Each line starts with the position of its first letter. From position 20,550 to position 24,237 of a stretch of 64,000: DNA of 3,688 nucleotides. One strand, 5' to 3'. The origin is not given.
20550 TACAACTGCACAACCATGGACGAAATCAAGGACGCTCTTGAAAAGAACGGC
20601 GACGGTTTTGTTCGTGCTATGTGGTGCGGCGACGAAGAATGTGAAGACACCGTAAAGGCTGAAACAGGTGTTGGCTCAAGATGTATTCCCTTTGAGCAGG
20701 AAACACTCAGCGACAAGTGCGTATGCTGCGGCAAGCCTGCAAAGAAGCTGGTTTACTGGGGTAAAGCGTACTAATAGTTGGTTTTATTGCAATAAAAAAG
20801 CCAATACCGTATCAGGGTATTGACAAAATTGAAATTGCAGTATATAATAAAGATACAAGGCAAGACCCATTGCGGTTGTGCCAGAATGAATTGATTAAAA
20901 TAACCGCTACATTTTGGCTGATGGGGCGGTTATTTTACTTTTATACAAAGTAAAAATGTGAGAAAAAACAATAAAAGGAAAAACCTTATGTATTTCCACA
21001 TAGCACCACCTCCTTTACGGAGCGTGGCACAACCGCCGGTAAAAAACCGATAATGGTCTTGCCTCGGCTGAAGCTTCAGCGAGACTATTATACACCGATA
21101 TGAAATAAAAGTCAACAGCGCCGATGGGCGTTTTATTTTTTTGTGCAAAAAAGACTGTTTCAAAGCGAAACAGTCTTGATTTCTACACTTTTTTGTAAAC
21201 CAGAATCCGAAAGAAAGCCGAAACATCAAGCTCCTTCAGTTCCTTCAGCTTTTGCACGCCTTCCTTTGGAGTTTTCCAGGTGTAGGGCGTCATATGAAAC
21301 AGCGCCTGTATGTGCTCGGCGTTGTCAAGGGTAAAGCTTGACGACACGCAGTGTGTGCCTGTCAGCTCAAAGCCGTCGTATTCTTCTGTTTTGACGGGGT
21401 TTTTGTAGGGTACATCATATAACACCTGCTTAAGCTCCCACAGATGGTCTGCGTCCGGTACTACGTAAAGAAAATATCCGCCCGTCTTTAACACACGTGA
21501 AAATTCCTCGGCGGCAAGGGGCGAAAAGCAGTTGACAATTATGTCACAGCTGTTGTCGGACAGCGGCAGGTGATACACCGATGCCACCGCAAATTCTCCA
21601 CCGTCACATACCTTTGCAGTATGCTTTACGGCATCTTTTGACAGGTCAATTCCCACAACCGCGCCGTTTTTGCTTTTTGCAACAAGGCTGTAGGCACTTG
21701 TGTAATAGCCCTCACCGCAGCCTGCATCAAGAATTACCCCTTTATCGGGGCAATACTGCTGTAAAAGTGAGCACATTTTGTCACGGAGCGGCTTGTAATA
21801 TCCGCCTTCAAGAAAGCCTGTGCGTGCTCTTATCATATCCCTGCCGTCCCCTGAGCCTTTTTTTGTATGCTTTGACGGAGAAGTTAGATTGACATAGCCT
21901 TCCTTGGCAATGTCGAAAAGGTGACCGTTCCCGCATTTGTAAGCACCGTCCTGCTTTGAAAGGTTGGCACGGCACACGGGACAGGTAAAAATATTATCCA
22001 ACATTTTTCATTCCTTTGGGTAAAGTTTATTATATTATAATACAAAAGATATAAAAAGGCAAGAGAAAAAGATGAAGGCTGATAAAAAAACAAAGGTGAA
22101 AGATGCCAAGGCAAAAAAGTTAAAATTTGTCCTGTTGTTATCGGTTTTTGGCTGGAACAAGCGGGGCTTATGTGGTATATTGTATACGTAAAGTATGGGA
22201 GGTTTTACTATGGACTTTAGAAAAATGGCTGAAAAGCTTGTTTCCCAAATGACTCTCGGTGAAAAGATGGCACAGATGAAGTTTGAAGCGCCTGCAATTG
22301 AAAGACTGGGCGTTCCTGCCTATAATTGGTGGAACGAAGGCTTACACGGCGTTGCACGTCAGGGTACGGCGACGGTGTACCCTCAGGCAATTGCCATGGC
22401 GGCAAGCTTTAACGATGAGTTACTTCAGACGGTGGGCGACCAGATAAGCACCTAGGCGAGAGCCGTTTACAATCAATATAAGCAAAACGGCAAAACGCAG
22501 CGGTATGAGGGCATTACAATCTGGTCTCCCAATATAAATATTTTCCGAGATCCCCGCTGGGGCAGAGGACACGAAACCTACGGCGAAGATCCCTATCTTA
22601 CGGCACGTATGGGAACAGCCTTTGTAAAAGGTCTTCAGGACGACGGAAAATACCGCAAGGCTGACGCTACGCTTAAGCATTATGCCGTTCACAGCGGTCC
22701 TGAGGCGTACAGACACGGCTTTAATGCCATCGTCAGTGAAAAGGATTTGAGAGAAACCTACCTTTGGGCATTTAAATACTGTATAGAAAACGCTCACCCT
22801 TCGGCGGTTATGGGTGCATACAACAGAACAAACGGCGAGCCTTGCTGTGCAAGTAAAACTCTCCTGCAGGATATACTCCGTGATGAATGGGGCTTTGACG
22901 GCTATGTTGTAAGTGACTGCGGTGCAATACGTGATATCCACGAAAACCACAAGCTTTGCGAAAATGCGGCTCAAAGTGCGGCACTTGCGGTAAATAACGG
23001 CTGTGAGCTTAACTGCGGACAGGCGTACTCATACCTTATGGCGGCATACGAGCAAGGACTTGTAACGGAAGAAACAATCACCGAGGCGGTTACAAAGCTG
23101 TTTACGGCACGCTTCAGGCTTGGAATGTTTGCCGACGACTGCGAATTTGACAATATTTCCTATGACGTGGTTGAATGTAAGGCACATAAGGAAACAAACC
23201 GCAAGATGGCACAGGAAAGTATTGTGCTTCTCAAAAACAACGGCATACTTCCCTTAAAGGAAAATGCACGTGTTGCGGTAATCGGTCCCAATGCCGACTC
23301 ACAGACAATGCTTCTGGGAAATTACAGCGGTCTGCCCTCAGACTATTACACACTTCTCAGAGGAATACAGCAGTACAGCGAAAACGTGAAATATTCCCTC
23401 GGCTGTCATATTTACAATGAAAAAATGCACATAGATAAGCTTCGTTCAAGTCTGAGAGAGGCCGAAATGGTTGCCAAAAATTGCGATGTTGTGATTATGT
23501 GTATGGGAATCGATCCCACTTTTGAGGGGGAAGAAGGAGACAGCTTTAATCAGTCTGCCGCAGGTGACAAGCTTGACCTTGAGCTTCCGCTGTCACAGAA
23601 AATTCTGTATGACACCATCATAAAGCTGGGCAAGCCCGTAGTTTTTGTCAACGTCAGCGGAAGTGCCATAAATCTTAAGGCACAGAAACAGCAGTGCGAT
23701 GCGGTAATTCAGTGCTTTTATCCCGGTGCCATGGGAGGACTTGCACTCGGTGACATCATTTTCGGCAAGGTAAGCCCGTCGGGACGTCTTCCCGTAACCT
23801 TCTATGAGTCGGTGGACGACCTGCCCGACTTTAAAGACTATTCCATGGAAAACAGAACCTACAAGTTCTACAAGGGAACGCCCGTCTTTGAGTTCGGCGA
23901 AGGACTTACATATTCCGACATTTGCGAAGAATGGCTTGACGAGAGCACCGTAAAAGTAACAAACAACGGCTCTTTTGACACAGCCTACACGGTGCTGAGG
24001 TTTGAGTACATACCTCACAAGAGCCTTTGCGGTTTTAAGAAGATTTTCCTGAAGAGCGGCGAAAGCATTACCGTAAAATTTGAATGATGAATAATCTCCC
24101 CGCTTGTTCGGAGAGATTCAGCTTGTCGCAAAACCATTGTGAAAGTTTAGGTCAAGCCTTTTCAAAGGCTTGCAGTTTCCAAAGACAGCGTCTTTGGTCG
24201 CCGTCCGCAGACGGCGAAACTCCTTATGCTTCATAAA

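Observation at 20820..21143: Type I toxin-antitoxin-like locus: convergent consensus promoters around a 23-aa hydrophobic peptide ORF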

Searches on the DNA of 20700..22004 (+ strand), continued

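Call 82: search_with_rna_model(model_id=R1, source=L093, max_evalue=10, filters=off, show_alignments=2)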
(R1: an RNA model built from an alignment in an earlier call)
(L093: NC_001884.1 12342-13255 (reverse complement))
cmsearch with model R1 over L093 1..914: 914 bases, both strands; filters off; matches with E-value up to 10: 15.
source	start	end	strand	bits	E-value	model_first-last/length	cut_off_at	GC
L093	593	628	+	7.4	0.085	1-234/234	no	0.56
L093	239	392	-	5.5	0.22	59-203/234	no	0.32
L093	498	739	-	5.2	0.25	50-213/234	no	0.36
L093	230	280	+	4.5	0.37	1-234/234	no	0.22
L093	380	478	+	2.5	1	59-152/234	no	0.34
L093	310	366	+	2.3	1.1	94-152/234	no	0.32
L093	685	736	+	1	2.2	100-152/234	no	0.25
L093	432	448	-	0.9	2.3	166-182/234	no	0.41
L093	84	147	-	0.6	2.8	1-234/234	no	0.44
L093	637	671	+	-0.5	4.8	156-191/234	no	0.14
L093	151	194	+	-0.6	5.1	107-152/234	no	0.34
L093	868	909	+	-0.8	5.6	1-234/234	no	0.33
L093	824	883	-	-1.4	7.6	94-152/234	no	0.35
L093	195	210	-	-1.5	7.9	137-152/234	no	0.12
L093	539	558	+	-1.9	9.8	1-234/234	no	0.6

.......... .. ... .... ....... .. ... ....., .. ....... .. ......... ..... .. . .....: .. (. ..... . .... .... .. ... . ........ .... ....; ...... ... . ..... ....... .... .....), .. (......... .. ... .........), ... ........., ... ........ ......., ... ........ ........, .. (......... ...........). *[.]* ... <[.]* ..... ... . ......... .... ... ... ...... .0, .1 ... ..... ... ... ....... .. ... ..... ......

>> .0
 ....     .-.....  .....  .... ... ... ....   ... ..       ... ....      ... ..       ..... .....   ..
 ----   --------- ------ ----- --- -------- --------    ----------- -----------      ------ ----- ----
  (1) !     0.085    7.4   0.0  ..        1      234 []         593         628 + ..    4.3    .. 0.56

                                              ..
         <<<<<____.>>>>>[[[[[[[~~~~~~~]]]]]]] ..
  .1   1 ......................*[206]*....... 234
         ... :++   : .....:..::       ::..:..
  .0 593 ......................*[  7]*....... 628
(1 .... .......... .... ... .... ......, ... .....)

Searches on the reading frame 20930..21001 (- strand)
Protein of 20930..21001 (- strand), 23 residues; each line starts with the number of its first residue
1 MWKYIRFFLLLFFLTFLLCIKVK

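Call 10: search_protein_families(library=pfam, proteins=[window:20930-21001:-])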
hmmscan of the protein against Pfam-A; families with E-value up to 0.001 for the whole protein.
window:20930-21001:- (23 aa): 0 families

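Call 36: search_protein_families(library=pfam, proteins=[window:20933-21001:-], max_evalue=10)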
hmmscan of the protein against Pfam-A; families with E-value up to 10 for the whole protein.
seq(23 aa): 0 families

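Call 37: search_protein_families(library=ncbifam, proteins=[window:20933-21001:-], max_evalue=10)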
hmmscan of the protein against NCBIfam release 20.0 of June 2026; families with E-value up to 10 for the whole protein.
seq(23 aa): 0 families

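Call 58: search_dna_similar(query=window:20933-21001:-, collection=plasmids, mode=protein, max_evalue=10, max_rows=15)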
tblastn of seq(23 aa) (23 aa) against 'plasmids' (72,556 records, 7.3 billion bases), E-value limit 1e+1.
No match.

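Call 87: search_protein_families(library=padloc, proteins=[window:20933-21001:-], max_evalue=10)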
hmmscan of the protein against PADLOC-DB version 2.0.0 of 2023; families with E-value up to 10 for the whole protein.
seq(23 aa): 0 families

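Call 88: search_protein_families(library=phrogs, proteins=[window:20933-21001:-], max_evalue=10)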
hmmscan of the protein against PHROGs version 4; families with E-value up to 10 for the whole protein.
seq(23 aa): 0 families

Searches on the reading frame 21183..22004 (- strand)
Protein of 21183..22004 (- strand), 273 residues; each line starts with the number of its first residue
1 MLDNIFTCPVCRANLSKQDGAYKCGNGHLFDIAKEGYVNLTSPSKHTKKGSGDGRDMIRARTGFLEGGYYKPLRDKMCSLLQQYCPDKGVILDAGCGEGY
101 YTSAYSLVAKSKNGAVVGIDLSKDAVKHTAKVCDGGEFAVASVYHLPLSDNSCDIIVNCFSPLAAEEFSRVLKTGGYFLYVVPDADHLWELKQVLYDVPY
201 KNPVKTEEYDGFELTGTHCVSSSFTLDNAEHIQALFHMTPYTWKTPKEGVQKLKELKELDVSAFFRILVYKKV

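Call 10: search_protein_families(library=pfam, proteins=[window:21183-22004:-])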
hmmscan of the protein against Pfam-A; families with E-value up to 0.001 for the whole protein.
window:21183-22004:- (273 aa): 8 families
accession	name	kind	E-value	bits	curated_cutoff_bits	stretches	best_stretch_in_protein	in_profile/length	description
PF21302.3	Zn_ribbon_RlmA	-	5.6e-15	55.5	27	1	6-40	1-35/44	RlmA, N-terminal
PF08241.18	Methyltransf_11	-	2.9e-12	47.5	21.2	1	92-179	1-94/95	Methyltransferase domain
PF13649.12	Methyltransf_25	-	1.5e-11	45.3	27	1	91-176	1-97/97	Methyltransferase domain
PF13847.12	Methyltransf_31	-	3.3e-11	43.5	27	1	90-188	6-115/145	Methyltransferase domain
PF13489.12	Methyltransf_23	-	1e-06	29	27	1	75-224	7-145/164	Methyltransferase domain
PF05148.21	Methyltransf_8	-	1.2e-06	29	27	1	78-178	64-154/219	Hypothetical methyltransferase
PF08242.18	Methyltransf_12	-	5.3e-05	24.3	30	1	92-161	1-74/98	Methyltransferase domain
PF13679.12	Methyltransf_32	-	0.00021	21.7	27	1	88-132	26-72/143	Methyltransferase domain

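Call 18: find_encoding_contigs(protein=window:21183-22004:-, flank=3000, max_places=10)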
Protein window:21183-22004:- (273 aa): no gene with exactly this product is on record in the collection.

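Call 28: find_homologous_proteins(query=window:21183-22004:-, max_evalue=1e-40)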
Query window:21183-22004:- (273 aa): 4905 proteins with E <= 1e-40 among 6485 candidates; the best 120 are listed.
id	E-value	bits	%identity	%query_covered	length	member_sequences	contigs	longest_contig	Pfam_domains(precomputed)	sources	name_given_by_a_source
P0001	2.4e-183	626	99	100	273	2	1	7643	PF13847.13,PF13489.13,PF13649.13,PF05148.22,PF21302.4,PF08241.19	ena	-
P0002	5.5e-139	480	77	100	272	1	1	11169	PF13847.13,PF13489.13,PF13649.13,PF21302.4,PF08241.19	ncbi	-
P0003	1.2e-108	381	60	99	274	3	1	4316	PF13847.13,PF13489.13,PF13649.13,PF13679.13,PF21302.4,PF08241.19,PF08242.19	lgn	-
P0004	9.9e-108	378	60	99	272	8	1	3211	PF13847.13,PF13489.13,PF13649.13,PF21302.4,PF08241.19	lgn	-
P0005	9.6e-107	374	62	99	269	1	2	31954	PF13847.13,PF13489.13,PF13649.13,PF05148.22,PF21302.4,PF08241.19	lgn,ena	-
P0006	4.8e-106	372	59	99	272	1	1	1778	PF13847.13,PF13649.13,PF21302.4,PF08241.19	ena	-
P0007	5.5e-106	372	59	99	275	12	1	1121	PF13847.13,PF13649.13,PF21302.4,PF08241.19,PF08242.19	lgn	-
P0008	2.2e-104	367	58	99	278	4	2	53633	PF13847.13,PF13649.13,PF21302.4,PF08241.19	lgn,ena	-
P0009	1.1e-103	364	61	99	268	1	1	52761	PF13847.13,PF13489.13,PF13649.13,PF21302.4,PF08241.19,PF08242.19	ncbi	-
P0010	1.5e-102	361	56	99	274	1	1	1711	PF13847.13,PF13489.13,PF13649.13,PF21302.4,PF08241.19,PF08242.19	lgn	-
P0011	1.5e-102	361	59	99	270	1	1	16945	PF13847.13,PF13489.13,PF13649.13,PF21302.4,PF08241.19,PF08242.19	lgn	-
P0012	2.0e-102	360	57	99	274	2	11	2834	PF13847.13,PF13649.13,PF21302.4,PF08241.19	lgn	-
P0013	2.4e-102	360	58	99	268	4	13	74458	PF13847.13,PF13489.13,PF13649.13,PF21302.4,PF08241.19,PF08242.19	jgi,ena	-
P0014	3.1e-102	360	60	100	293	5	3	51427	PF13847.13,PF13489.13,PF13649.13,PF21302.4,PF08241.19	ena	-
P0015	6.0e-102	359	59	99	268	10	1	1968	PF13847.13,PF13489.13,PF13649.13,PF21302.4,PF08241.19,PF08242.19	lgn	-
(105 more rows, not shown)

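Call 29: find_encoding_contigs(protein=P0001, flank=4000, max_places=6)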
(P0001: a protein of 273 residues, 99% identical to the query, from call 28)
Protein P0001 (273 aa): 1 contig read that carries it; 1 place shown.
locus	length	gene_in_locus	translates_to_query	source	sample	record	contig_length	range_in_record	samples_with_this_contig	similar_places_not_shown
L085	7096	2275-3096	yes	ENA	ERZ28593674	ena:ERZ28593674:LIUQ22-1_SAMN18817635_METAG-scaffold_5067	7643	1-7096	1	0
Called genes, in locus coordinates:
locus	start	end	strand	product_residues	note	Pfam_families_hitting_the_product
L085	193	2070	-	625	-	PF00933:Glyco_hydro_3, PF01915:Glyco_hydro_3_C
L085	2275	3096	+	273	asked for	PF21302:Zn_ribbon_RlmA, PF05148:Methyltransf_8 (weak), PF13489:Methyltransf_23 (weak), PF13847:Methyltransf_31, PF08241:Methyltransf_11, PF13649:Methyltransf_25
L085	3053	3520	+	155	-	-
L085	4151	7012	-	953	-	PF12161:HsdM_N, PF02384:N6_Mtase, PF05175:MTS (faint), PF07669:Eco57I (weak), PF00587:tRNA-synt_2b, PF03129:HGTP_anticodon, PF09180:ProRS-C_1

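Call 30: find_encoding_contigs(protein=P0002, flank=4000, max_places=6)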
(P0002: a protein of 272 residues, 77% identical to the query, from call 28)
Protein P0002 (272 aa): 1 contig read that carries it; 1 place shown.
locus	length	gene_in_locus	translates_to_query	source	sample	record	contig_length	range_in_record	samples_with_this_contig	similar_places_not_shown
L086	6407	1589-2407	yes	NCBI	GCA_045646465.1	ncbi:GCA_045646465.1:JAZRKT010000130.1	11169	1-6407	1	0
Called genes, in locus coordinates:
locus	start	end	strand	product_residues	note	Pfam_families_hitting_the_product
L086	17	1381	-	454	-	PF07992:Pyr_redox_2 (faint), PF13738:Pyr_redox_3 (faint), PF21688:FAD-depend_C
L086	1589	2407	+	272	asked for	PF21302:Zn_ribbon_RlmA, PF13489:Methyltransf_23 (faint), PF08241:Methyltransf_11, PF13649:Methyltransf_25, PF13847:Methyltransf_31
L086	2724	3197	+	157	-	-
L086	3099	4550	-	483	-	PF00587:tRNA-synt_2b, PF03129:HGTP_anticodon, PF09180:ProRS-C_1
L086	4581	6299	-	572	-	PF02878:PGM_PMM_I, PF02879:PGM_PMM_II, PF02880:PGM_PMM_III, PF00408:PGM_PMM_IV (faint)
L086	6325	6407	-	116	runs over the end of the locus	PF12637:TSCPD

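Call 92: find_encoding_contigs(protein=P0005, flank=3000, max_places=4)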
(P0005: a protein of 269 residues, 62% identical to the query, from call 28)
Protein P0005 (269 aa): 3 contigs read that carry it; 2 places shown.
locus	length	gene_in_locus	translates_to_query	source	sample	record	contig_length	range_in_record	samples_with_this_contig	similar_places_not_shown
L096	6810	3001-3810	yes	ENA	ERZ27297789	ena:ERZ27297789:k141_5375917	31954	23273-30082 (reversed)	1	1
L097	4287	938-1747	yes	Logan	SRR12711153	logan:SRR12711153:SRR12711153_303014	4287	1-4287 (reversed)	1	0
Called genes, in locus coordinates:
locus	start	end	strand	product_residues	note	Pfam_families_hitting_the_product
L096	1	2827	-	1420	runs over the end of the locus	PF02368:Big_2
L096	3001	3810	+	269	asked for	PF21302:Zn_ribbon_RlmA, PF05148:Methyltransf_8 (weak), PF13489:Methyltransf_23 (faint), PF13847:Methyltransf_31, PF08241:Methyltransf_11, PF13649:Methyltransf_25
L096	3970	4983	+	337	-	PF00389:2-Hacid_dh (weak), PF02826:2-Hacid_dh_C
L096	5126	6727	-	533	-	-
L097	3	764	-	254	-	?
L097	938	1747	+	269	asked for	PF21302:Zn_ribbon_RlmA, PF05148:Methyltransf_8 (weak), PF13489:Methyltransf_23 (faint), PF13847:Methyltransf_31, PF08241:Methyltransf_11, PF13649:Methyltransf_25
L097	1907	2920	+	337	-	PF00389:2-Hacid_dh (weak), PF02826:2-Hacid_dh_C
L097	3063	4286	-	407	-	?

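Call 93: find_encoding_contigs(protein=P0009, flank=3000, max_places=4)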
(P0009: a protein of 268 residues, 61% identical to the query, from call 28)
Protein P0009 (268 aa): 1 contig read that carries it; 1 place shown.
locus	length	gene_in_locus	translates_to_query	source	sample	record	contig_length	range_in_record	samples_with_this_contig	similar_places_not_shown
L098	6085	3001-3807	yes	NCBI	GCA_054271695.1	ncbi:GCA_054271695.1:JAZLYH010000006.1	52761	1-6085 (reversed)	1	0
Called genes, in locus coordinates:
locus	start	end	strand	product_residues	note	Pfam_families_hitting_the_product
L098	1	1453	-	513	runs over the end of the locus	PF18998:Flg_new_2 (weak), PF13306:LRR_5 (weak), PF00963:Cohesin (weak)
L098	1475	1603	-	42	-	-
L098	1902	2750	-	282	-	PF02899:Phage_int_SAM_1 (weak), PF13495:Phage_int_SAM_4 (weak), PF00589:Phage_integrase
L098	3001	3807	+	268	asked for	PF21302:Zn_ribbon_RlmA, PF13489:Methyltransf_23 (weak), PF08241:Methyltransf_11, PF08242:Methyltransf_12 (faint), PF13649:Methyltransf_25, PF13847:Methyltransf_31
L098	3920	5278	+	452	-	PF02254:TrkA_N, PF03807:F420_oxidored (faint), PF02080:TrkA_C, PF02254:TrkA_N, PF02080:TrkA_C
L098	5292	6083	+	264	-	?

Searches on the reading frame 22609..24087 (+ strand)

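Call 10: search_protein_families(library=pfam, proteins=[window:22609-24087:+])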
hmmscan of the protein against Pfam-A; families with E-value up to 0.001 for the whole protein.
window:22609-24087:+ (492 aa): 2 families
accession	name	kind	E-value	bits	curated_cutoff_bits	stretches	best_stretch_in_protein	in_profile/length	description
PF01915.27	Glyco_hydro_3_C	-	2.5e-49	168.4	31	1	205-435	1-200/200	Glycosyl hydrolase family 3 C-terminal domain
PF00933.27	Glyco_hydro_3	-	3.7e-26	92.8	27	1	1-166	149-315/316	Glycosyl hydrolase family 3 N terminal domain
